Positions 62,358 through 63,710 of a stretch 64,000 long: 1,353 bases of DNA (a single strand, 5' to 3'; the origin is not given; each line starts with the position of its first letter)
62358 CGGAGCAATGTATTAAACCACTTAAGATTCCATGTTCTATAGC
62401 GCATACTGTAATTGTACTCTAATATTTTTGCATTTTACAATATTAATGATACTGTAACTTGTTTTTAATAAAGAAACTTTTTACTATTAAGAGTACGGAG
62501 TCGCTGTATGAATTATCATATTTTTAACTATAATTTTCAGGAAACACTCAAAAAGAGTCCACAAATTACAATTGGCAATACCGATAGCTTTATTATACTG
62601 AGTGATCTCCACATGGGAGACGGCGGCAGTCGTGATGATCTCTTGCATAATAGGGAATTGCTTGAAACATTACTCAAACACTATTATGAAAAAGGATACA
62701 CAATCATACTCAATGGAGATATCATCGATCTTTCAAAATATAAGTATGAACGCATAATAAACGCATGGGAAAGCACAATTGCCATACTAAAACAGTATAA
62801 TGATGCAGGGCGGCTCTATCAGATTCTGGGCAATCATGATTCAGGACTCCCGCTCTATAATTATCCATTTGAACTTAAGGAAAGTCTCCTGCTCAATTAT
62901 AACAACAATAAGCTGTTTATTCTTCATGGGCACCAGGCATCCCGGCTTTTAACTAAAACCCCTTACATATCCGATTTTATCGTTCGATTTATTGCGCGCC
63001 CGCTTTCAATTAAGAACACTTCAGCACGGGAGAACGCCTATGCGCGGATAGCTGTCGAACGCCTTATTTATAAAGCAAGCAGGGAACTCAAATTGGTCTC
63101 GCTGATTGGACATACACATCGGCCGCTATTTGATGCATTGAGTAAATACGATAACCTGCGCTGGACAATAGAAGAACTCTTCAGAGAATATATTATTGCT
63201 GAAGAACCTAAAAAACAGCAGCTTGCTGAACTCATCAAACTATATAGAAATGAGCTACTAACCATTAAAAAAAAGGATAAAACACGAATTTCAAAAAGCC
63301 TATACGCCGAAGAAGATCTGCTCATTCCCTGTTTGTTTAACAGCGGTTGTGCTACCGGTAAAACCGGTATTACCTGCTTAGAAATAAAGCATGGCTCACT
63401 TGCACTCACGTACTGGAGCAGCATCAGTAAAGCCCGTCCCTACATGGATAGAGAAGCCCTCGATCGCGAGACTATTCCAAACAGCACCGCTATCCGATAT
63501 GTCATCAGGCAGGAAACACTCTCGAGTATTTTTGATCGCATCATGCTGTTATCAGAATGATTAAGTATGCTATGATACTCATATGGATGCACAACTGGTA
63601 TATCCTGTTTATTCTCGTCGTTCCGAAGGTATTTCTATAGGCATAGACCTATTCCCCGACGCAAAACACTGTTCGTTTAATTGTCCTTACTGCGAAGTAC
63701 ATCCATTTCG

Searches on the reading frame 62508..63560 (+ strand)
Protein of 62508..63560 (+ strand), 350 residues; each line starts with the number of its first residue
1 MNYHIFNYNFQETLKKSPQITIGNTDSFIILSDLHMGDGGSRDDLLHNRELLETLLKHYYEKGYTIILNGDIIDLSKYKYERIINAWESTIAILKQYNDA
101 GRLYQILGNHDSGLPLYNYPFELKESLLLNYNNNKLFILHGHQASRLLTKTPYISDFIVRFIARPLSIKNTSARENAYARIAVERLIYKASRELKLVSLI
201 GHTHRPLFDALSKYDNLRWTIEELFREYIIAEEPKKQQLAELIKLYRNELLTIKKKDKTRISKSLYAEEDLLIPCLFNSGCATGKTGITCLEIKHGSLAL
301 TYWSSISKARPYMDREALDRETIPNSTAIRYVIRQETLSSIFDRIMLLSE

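Call 75: find_encoding_contigs(protein=window:62508-63560:+, flank=10000, max_places=2)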
Protein window:62508-63560:+ (350 aa): 21 contigs read that carry it; 2 places shown.
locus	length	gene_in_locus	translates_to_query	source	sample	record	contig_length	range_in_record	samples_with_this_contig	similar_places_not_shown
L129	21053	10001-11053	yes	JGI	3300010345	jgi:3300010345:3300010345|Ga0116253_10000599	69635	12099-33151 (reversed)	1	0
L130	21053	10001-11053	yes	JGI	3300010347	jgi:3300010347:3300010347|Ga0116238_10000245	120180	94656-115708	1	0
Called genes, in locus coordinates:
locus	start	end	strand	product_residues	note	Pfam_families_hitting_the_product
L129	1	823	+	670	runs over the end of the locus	PF25062:ARM_TT21_N (faint), PF00515:TPR_1 (faint), PF13432:TPR_16 (weak), PF14559:TPR_19 (weak), PF12895:ANAPC3, PF14559:TPR_19 (weak), PF13432:TPR_16, PF14559:TPR_19 (weak), +11 more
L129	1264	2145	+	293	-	PF12849:PBP_like_2, PF13531:SBP_bac_11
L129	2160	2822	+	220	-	PF00528:BPD_transp_1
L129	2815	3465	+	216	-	PF00005:ABC_tran, PF13304:AAA_21 (faint)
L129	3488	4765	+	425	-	PF03453:MoeA_N, PF00994:MoCF_biosynth, PF03454:MoeA_C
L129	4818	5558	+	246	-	PF04055:Radical_SAM, PF06463:Mob_synth_C (weak)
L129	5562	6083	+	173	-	PF01967:MoaC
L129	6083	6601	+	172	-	PF03473:MOSC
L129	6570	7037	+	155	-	PF00994:MoCF_biosynth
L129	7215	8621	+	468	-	-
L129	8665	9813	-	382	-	PF01553:Acyltransferase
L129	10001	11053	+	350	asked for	PF00149:Metallophos, PF12850:Metallophos_2 (weak)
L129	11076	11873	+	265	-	PF04055:Radical_SAM (weak)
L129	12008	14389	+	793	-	PF13181:TPR_8 (faint), PF13428:TPR_14 (faint), PF13414:TPR_11 (faint), PF13431:TPR_17 (faint), PF14559:TPR_19 (weak), PF00515:TPR_1 (weak), PF07719:TPR_2 (weak)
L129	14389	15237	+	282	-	PF02811:PHP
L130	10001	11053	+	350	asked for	PF00149:Metallophos, PF12850:Metallophos_2 (weak)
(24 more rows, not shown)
